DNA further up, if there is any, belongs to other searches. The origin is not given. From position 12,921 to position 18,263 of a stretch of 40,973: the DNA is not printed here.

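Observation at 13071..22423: Four-gene operon built around a DruE-like helicase-DUF1998 giant with three unassignable partners: candidate new (or very divergent Druantia-like) defence system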

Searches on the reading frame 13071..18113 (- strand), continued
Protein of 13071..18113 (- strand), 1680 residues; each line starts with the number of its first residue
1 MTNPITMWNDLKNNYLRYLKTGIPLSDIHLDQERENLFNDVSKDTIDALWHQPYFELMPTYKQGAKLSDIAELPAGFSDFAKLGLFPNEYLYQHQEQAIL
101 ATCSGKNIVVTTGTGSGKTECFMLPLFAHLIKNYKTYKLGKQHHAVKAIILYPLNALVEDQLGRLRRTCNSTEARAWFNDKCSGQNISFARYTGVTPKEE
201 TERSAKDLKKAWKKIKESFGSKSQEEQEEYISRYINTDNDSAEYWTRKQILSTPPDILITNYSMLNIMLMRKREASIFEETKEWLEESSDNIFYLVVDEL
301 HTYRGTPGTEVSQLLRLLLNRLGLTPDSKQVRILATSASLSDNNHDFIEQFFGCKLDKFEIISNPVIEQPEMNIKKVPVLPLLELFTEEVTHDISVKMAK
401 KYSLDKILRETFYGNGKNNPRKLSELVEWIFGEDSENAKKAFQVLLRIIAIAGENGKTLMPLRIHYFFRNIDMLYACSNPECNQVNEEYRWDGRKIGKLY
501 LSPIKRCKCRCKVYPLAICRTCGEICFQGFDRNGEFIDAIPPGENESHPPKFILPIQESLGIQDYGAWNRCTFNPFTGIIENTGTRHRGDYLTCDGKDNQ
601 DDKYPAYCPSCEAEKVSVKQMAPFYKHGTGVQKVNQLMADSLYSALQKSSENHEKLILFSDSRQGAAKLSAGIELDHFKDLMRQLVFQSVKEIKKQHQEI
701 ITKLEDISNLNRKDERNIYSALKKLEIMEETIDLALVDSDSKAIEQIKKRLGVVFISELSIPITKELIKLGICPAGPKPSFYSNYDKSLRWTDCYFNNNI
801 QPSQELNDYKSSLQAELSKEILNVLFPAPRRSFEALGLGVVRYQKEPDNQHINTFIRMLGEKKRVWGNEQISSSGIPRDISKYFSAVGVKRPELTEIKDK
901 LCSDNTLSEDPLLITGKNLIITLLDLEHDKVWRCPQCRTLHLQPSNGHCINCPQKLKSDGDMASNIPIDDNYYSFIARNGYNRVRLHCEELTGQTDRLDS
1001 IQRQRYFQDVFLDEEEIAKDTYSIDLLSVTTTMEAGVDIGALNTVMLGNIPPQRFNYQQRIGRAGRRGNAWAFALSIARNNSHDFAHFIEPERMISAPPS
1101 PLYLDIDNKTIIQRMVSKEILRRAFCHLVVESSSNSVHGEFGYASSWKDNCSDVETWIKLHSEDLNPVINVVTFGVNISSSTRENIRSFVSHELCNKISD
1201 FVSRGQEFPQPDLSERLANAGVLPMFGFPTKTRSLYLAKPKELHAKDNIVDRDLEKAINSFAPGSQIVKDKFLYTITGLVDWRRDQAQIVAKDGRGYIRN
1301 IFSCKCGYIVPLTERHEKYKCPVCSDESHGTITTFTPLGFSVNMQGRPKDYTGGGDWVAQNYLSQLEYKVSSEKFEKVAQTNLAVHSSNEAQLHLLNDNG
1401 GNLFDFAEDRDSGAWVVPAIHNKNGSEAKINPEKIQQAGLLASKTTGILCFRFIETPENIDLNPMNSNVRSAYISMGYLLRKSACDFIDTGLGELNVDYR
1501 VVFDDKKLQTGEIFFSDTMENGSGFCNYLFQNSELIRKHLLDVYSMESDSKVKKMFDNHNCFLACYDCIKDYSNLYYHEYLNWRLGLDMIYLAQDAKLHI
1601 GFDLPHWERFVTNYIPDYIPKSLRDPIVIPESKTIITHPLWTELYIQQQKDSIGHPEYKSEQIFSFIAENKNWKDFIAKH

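Call 39: search_protein_families(library=padloc, proteins=[L060:5651-7285:+, L060:7242-9110:+, L060:9107-9991:+, L006:5697-7286:+, L006:7276-9129:+, L006:9126-10004:+, L022:5028-6881:+, L022:6878-9034:+, L012:2039-3985:+, L012:3996-4910:+], max_evalue=0.01)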
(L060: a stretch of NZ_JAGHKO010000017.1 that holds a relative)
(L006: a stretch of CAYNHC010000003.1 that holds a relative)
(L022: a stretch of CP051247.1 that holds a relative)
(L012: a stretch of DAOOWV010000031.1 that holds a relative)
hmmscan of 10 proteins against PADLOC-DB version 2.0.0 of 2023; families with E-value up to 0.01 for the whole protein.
L060:5651-7285:+ (544 aa): 9 families
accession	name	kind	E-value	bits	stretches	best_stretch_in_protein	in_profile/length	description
PDLC00054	DruF4|DruF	-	1.7e-23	81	1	2-263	3-272/678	Unknown function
PDLC00021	DruF2|DruF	-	1.3e-16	58.4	1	2-262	3-269/676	Unknown function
PDLC00052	DruF4|DruF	-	1.1e-15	54.9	1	51-183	70-210/692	Unknown function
PDLC00055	DruF4|DruF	-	1e-13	48.6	1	2-183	5-202/703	Unknown function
PDLC00020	DruF2|DruF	-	3e-12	43.5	1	52-189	70-217/693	Unknown function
PDLC00017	DruF2|DruF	-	5.7e-12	42.6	1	53-182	72-209/693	Unknown function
PDLC00023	DruF2|DruF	-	3.5e-11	39.9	1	66-237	90-263/1011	Unknown function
PDLC00016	DruF2|DruF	-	6.8e-11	38.9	1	67-249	109-292/1030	Unknown function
PDLC00053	DruF4|DruF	-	0.001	15.7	1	67-172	84-193/689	Unknown function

L060:7242-9110:+ (622 aa): 0 families

L060:9107-9991:+ (294 aa): 0 families

L006:5697-7286:+ (529 aa): 7 families
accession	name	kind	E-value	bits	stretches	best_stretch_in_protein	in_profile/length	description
PDLC00054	DruF4|DruF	-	1e-12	45.4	1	11-259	1-260/678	Unknown function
PDLC00021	DruF2|DruF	-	2.5e-12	44.2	1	11-249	1-249/676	Unknown function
PDLC00023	DruF2|DruF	-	4.6e-11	39.5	1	57-249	69-263/1011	Unknown function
PDLC00016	DruF2|DruF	-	2.3e-07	27.2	1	67-261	97-290/1030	Unknown function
PDLC00055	DruF4|DruF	-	0.00031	17.2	1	71-192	76-201/703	Unknown function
PDLC00017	DruF2|DruF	-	0.0025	14.1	1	66-191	77-208/693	Unknown function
PDLC00019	DruF2|DruF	-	0.0091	12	0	75-144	82-145/850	Unknown function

L006:7276-9129:+ (617 aa): 0 families

L006:9126-10004:+ (292 aa): 0 families

L022:5028-6881:+ (617 aa): 9 families
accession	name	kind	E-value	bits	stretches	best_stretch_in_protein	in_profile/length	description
PDLC00054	DruF4|DruF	-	2.8e-21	73.7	2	81-258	83-248/678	Unknown function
PDLC00021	DruF2|DruF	-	7e-18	62.6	1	95-258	92-248/676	Unknown function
PDLC00017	DruF2|DruF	-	3.3e-15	53.3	1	79-265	88-270/693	Unknown function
PDLC00023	DruF2|DruF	-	1.1e-14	51.5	1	5-196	11-207/1011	Unknown function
PDLC00052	DruF4|DruF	-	9e-14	48.5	1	67-265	78-269/692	Unknown function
PDLC00020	DruF2|DruF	-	1.4e-11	41.3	1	78-259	86-265/693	Unknown function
PDLC00055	DruF4|DruF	-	5.2e-11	39.6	1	63-262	71-266/703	Unknown function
PDLC00016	DruF2|DruF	-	1.2e-09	34.7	1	77-204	109-232/1030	Unknown function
PDLC00053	DruF4|DruF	-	0.00096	15.8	0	77-190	85-196/689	Unknown function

L022:6878-9034:+ (718 aa): 2 families
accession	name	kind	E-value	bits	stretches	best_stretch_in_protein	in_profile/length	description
PDLC03022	MTase_I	-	0.0022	14.4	1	228-399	646-786/857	Type I methyltransferase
PDLC03859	LmuB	-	0.0085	13.3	0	259-395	375-479/611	-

L012:2039-3985:+ (648 aa): 1 family
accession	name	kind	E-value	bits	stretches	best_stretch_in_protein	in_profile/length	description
PDLC03376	MTase_II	-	0.0053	14.6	1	229-333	75-177/249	Type II methyltransferase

L012:3996-4910:+ (304 aa): 0 families

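Call 54: search_protein_families(library=padloc, proteins=[L049:3190-4467:+, L049:5223-6851:+, L049:6848-8815:+, L049:8808-9869:+, L020:4836-6884:+, L020:6887-8974:+, L020:8961-9857:+, L021:6948-8675:+, L021:8678-9997:+, L015:4202-6547:+], max_evalue=0.001)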
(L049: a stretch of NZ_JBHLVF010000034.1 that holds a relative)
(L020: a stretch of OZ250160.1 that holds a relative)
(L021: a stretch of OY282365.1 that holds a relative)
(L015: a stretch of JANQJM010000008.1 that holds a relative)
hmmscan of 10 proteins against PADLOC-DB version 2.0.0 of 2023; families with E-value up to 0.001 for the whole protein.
L049:3190-4467:+ (425 aa): 0 families

L049:5223-6851:+ (542 aa): 0 families

L049:6848-8815:+ (655 aa): 1 family
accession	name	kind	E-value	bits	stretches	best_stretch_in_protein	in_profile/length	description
PDLC00006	DruC1|DruC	-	6.8e-06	22.8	1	293-479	247-440/626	Unknown function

L049:8808-9869:+ (353 aa): 3 families
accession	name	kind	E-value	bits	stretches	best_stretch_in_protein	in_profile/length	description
PDLC00008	DruD1|DruD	-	3.7e-24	83.4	1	6-350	4-332/338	Unknown function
PDLC00009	DruD1|DruD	-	4.2e-07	27.4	1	263-343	250-324/347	Unknown function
PDLC00011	DruD1|DruD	-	0.00047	17.6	0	241-344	205-301/316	Unknown function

L020:4836-6884:+ (682 aa): 9 families
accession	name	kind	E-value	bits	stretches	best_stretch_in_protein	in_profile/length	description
PDLC00052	DruF4|DruF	-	1.8e-35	120.2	1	21-412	8-397/692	Unknown function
PDLC00023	DruF2|DruF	-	7.5e-35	118.3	1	22-272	8-265/1011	Unknown function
PDLC00020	DruF2|DruF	-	3.7e-31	106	1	22-410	9-398/693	Unknown function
PDLC00054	DruF4|DruF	-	1.3e-29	101.2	1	22-510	2-491/678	Unknown function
PDLC00017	DruF2|DruF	-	4.7e-29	99.1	1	22-412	10-399/693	Unknown function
PDLC00021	DruF2|DruF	-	1.9e-25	87.6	1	22-520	2-498/676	Unknown function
PDLC00016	DruF2|DruF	-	3.5e-25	86.2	1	22-269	23-279/1030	Unknown function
PDLC00055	DruF4|DruF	-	6.8e-19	65.7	1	20-268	2-261/703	Unknown function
PDLC00053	DruF4|DruF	-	2.5e-10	37.5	1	22-267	2-253/689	Unknown function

L020:6887-8974:+ (695 aa): 6 families
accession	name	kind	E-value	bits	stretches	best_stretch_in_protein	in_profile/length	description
PDLC00006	DruC1|DruC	-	3.4e-15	53.6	1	8-352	8-335/626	Unknown function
PDLC00519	JetC1|JetC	-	0.00014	18.2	1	175-360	265-449/1097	DUF3584 domain; MukB-like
PDLC00598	ZorA1|ZorA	-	0.00032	17.2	1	205-433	329-551/663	MotA/ExbB/TolQ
PDLC03868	LmuB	-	0.00035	17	1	162-392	507-728/1035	-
PDLC00599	ZorA1|ZorA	-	0.00041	17.1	1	211-407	305-499/631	MotA/ExbB/TolQ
PDLC02722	PbeC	-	0.0008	16.1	1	177-301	382-505/643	PbeC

L020:8961-9857:+ (298 aa): 4 families
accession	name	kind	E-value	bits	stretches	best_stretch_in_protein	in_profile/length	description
PDLC00057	DruL4|DruL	-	2e-25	87.8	1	9-296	3-306/309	Unknown function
PDLC00056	DruL4|DruL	-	6.5e-18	62.6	1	10-286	3-298/330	Unknown function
PDLC00016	DruF2|DruF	-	7.2e-12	42.1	1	46-270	768-999/1030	Unknown function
PDLC00023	DruF2|DruF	-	5.7e-06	22.7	1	45-287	747-1005/1011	Unknown function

L021:6948-8675:+ (575 aa): 9 families
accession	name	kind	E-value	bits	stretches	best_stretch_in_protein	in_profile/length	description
PDLC00023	DruF2|DruF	-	8.7e-20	68.4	1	3-271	8-282/1011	Unknown function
PDLC00016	DruF2|DruF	-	7.3e-17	58.6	1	3-239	23-268/1030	Unknown function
PDLC00055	DruF4|DruF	-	1.3e-16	58.1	1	2-225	3-235/703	Unknown function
PDLC00053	DruF4|DruF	-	1.7e-16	58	1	4-150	3-154/689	Unknown function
PDLC00052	DruF4|DruF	-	1.1e-15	54.8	1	3-189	9-201/692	Unknown function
PDLC00020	DruF2|DruF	-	3.5e-13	46.6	1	3-190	9-203/693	Unknown function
PDLC00017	DruF2|DruF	-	1.1e-12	45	1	3-190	10-202/693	Unknown function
PDLC00054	DruF4|DruF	-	1.2e-12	45.2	1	3-225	2-220/678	Unknown function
PDLC00021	DruF2|DruF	-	8.6e-10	35.8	1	3-191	2-186/676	Unknown function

L021:8678-9997:+ (439 aa): 3 families
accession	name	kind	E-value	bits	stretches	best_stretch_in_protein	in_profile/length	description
PDLC00057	DruL4|DruL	-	3.8e-22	77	1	138-433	4-302/309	Unknown function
PDLC00023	DruF2|DruF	-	9.3e-06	22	1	174-428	748-1005/1011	Unknown function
PDLC00056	DruL4|DruL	-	0.00016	18.6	0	138-227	3-99/330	Unknown function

L015:4202-6547:+ (781 aa): 6 families
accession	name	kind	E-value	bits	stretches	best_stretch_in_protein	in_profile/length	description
PDLC00054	DruF4|DruF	-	2.1e-10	37.8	1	426-776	343-678/678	Unknown function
PDLC00021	DruF2|DruF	-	4.9e-09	33.3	1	421-776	335-676/676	Unknown function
PDLC00023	DruF2|DruF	-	4.5e-05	19.7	1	442-570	367-498/1011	Unknown function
PDLC00016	DruF2|DruF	-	7.3e-05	18.9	1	494-596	444-540/1030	Unknown function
PDLC00017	DruF2|DruF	-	8.1e-05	19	1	379-546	302-465/693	Unknown function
PDLC00053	DruF4|DruF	-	0.00043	16.9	1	434-557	330-451/689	Unknown function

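Call 82: find_related_loci(query=A5, collection=viral_contigs, flank=8000)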
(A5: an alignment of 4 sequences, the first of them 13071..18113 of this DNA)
Query A5 (1680 aa) in viral_contigs; peptide patterns used: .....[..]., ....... (x = any residue, [..] = any of these).
90 stretches matched a pattern; 30 encode a relative of the query (tblastn E <= 1e-3); 30 distinct loci.
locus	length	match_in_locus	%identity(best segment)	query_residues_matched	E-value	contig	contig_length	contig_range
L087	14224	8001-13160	37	1-1646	0e+0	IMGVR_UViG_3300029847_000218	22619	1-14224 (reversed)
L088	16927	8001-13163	37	1-1646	0e+0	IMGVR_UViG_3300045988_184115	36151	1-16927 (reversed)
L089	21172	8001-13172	35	1-1664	0e+0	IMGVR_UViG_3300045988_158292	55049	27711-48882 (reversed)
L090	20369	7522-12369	25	48-1598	3e-98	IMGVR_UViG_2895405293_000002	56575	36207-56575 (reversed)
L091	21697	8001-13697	30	11-1654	0e+0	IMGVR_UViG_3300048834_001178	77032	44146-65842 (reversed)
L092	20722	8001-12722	25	83-1598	2e-96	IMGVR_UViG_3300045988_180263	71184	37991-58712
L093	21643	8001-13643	29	11-1643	0e+0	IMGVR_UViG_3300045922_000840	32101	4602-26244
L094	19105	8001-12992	29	53-1590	9e-66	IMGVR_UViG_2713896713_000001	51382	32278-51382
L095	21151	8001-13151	28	18-1590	1e-60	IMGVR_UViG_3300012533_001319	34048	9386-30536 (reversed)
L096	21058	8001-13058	28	51-1590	7e-57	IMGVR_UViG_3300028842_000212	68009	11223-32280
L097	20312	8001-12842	28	49-1590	1e-54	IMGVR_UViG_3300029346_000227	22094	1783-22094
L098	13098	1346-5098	30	92-1280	6e-46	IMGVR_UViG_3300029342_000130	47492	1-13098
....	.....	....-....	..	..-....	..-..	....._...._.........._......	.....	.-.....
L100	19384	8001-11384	32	3-1125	2e-41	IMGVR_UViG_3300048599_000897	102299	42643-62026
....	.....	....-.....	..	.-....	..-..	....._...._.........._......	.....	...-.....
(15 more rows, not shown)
